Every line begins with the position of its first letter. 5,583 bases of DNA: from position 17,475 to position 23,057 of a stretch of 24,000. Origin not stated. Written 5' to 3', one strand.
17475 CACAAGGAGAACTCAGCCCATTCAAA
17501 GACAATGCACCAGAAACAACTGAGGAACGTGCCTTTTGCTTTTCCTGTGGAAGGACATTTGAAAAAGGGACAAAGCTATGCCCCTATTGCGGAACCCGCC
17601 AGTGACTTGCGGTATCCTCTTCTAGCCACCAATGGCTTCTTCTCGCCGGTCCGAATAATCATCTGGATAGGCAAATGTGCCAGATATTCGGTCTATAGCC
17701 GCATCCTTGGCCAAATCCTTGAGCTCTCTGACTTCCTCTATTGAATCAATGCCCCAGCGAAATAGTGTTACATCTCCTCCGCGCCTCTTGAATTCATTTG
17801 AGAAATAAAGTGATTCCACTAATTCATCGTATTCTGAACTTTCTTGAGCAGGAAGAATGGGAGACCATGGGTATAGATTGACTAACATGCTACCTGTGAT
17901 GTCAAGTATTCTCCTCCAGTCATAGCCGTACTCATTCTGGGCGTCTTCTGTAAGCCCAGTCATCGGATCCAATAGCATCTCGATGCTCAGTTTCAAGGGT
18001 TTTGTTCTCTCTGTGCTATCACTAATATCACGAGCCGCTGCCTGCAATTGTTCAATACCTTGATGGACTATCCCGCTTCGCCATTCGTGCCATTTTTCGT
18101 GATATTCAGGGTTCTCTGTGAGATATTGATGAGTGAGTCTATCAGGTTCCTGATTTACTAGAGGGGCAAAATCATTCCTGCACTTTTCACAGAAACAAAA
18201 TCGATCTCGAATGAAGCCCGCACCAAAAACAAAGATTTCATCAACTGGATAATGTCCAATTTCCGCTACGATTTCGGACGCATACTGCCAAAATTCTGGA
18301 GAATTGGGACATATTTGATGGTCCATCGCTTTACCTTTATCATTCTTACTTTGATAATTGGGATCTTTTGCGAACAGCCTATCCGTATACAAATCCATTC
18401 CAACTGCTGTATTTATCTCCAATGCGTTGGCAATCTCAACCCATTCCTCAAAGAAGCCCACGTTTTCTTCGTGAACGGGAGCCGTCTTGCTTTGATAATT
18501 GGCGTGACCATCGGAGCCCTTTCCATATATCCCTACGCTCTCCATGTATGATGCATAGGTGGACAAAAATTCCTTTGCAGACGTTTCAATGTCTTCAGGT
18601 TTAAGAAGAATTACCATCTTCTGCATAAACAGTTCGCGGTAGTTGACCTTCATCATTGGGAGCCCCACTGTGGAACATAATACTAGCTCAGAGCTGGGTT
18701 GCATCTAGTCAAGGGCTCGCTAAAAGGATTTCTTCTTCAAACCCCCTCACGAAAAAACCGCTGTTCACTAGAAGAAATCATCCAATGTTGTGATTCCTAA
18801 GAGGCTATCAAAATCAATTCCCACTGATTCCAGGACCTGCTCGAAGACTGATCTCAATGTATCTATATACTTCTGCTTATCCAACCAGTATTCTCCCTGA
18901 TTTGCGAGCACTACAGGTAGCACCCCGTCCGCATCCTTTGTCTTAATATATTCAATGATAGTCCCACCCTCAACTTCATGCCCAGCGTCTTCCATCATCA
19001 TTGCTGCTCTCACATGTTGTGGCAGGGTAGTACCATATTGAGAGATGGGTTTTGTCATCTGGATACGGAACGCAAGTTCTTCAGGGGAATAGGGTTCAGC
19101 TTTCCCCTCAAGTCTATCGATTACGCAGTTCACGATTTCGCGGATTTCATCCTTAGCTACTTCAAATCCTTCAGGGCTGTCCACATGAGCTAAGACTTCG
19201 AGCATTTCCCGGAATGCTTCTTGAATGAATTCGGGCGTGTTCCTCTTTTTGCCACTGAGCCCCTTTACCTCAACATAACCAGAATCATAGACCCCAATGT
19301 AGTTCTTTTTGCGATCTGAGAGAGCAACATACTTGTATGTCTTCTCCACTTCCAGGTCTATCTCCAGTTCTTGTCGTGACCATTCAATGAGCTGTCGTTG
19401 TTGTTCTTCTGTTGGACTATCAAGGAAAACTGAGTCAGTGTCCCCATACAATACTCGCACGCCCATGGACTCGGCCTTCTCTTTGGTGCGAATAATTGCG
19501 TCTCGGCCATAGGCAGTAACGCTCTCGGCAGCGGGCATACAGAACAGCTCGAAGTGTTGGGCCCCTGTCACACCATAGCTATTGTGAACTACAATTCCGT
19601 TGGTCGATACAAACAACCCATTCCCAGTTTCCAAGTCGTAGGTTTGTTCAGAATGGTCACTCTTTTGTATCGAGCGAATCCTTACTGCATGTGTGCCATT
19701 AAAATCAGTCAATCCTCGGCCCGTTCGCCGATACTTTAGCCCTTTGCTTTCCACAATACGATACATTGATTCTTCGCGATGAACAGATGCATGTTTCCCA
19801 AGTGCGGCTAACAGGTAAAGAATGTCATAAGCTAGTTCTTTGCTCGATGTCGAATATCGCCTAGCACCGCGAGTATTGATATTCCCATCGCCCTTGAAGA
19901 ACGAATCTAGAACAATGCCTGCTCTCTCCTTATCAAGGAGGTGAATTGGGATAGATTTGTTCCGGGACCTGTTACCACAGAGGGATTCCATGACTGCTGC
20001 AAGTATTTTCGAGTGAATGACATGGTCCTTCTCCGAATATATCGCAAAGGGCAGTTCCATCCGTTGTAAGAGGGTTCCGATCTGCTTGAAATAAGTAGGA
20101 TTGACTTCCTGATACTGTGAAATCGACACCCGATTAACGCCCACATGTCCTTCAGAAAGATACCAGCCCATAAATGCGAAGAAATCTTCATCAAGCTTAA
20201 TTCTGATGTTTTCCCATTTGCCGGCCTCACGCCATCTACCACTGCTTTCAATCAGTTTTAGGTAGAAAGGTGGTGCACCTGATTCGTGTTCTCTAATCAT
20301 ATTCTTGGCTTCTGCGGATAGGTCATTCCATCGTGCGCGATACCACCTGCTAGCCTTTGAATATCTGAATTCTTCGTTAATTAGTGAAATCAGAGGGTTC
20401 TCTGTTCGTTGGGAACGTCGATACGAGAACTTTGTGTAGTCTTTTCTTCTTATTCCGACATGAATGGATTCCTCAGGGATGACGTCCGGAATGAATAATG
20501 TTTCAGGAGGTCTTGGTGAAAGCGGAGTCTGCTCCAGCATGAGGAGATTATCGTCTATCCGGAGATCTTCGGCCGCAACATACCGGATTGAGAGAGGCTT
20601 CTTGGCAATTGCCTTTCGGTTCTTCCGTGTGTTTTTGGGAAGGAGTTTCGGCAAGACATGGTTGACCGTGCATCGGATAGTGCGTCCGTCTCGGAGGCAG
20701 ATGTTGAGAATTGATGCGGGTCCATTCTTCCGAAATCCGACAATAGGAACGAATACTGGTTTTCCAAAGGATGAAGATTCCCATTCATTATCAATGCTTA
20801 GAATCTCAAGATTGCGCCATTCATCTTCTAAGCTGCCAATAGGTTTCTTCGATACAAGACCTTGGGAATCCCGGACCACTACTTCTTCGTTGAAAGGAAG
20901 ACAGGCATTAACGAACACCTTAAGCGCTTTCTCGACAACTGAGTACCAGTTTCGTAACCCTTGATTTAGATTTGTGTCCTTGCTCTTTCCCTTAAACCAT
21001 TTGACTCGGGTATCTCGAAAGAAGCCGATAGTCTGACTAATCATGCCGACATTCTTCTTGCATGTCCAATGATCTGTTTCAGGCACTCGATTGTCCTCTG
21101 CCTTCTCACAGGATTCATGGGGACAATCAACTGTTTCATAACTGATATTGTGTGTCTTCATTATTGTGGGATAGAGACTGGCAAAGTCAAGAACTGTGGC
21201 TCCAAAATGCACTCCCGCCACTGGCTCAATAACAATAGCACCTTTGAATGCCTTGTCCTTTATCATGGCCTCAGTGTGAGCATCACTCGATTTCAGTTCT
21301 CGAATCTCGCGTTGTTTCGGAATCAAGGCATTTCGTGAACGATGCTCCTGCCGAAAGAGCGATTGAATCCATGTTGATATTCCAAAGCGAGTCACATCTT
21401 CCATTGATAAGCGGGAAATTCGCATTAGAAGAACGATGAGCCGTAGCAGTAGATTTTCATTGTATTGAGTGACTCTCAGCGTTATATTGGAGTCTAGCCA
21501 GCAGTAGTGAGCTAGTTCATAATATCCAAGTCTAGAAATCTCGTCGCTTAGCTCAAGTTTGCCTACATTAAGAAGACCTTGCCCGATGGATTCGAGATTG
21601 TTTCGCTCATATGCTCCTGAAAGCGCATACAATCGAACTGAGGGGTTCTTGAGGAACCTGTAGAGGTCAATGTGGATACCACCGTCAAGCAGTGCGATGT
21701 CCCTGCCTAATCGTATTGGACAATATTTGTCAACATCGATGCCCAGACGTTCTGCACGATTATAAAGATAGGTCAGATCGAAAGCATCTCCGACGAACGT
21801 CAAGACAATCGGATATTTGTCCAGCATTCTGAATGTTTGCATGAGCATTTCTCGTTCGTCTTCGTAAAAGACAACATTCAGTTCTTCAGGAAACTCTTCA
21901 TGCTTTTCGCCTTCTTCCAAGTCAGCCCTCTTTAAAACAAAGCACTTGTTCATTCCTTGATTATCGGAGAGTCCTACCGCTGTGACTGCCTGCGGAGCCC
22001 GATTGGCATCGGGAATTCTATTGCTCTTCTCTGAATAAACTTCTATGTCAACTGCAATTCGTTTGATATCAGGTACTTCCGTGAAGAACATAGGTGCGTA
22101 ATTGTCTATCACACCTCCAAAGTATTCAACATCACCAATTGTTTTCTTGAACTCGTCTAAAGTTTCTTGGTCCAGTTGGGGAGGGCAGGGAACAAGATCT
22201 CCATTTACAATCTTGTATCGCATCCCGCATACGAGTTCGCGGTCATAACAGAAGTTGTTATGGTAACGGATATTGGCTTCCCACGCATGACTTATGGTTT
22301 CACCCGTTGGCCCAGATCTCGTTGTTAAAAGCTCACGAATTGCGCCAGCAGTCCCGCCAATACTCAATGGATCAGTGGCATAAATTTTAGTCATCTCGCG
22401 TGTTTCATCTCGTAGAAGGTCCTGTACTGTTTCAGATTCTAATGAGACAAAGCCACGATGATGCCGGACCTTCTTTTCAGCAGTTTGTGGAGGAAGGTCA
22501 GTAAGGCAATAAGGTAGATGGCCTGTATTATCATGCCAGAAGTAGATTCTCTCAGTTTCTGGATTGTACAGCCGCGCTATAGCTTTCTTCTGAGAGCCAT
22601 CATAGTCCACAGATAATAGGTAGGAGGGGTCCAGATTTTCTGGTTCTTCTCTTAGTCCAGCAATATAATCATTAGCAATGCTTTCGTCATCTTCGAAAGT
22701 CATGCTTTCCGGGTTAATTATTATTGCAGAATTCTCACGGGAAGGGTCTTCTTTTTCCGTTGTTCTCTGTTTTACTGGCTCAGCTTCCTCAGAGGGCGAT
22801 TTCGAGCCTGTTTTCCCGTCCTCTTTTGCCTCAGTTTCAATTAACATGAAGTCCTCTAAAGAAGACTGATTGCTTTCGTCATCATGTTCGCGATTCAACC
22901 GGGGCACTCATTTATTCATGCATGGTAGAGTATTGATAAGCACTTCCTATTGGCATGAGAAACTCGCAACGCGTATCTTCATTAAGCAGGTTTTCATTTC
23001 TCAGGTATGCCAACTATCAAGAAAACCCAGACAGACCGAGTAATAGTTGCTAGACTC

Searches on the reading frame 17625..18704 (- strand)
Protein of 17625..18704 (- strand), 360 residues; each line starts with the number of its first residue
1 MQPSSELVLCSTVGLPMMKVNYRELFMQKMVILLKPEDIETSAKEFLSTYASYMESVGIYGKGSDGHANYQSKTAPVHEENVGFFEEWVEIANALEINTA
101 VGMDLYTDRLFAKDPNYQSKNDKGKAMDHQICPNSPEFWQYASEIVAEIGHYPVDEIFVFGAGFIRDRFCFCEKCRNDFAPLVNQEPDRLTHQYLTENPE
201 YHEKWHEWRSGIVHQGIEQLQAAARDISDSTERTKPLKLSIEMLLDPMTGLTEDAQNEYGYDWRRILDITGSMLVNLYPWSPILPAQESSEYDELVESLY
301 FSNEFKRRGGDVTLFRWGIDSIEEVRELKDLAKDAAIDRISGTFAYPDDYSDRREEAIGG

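Call 5: search_protein_families(library=pfam, proteins=[window:17625-18704:-], max_evalue=1)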
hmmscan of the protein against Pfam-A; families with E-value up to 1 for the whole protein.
window:17625-18704:- (360 aa): 1 family
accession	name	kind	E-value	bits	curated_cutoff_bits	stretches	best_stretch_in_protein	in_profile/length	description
PF14871.12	GHL6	-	0.014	16.1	35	1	55-159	15-130/132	Hypothetical glycosyl hydrolase 6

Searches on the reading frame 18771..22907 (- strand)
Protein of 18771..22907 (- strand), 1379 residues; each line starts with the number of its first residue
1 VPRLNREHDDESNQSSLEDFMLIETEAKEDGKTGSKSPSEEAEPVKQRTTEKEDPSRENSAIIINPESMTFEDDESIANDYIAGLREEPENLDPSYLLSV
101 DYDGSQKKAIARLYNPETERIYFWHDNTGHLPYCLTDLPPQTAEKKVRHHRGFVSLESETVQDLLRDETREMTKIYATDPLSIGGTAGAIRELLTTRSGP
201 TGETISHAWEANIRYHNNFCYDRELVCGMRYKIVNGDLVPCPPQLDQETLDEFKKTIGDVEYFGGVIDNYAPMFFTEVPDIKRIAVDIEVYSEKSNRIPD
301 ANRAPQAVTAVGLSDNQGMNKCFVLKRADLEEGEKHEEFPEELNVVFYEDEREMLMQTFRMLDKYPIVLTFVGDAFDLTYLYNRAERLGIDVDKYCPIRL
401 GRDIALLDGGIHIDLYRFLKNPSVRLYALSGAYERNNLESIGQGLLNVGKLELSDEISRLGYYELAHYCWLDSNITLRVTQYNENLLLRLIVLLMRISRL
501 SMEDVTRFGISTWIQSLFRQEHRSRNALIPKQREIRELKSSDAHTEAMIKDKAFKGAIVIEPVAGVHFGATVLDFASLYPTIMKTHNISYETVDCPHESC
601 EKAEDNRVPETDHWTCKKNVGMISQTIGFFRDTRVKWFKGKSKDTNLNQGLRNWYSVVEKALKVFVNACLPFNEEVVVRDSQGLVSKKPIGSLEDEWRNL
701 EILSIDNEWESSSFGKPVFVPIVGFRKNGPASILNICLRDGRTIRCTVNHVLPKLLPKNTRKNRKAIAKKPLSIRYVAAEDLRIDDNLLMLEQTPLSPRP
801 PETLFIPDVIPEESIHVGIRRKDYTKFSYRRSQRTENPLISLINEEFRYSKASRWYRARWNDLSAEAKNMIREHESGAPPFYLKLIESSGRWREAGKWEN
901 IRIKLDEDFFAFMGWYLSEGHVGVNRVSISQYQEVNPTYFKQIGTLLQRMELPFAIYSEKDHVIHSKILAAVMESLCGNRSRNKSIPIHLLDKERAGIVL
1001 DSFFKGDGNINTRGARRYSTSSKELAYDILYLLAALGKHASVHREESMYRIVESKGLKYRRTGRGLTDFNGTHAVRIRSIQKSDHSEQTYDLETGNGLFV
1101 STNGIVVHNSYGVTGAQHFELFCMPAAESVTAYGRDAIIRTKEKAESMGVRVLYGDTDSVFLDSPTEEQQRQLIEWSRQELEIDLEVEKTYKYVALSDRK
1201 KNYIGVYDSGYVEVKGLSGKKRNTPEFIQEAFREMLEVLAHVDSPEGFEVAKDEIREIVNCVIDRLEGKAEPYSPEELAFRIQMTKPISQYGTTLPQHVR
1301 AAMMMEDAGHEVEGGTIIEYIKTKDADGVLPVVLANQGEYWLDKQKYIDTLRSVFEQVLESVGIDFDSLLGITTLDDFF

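Call 77: search_protein_families(library=pfam, proteins=[window:18771-22907:-], max_evalue=0.001)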
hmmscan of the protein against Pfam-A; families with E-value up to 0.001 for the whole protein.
window:18771-22907:- (1379 aa): 4 families
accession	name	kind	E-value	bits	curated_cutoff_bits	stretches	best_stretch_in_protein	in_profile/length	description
PF00136.26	DNA_pol_B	-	1.8e-42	146.1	23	2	1109-1350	162-435/453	DNA polymerase family B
PF03104.25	DNA_pol_B_exo1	-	1.1e-20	74.6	23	1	207-421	2-230/242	DNA polymerase family B, exonuclease domain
PF14528.11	LAGLIDADG_3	-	2.9e-07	31.1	22.5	1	1000-1049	7-64/82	LAGLIDADG-like domain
PF14890.11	Intein_splicing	-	5.9e-05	23.4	35.8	1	728-1109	45-155/155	Intein splicing domain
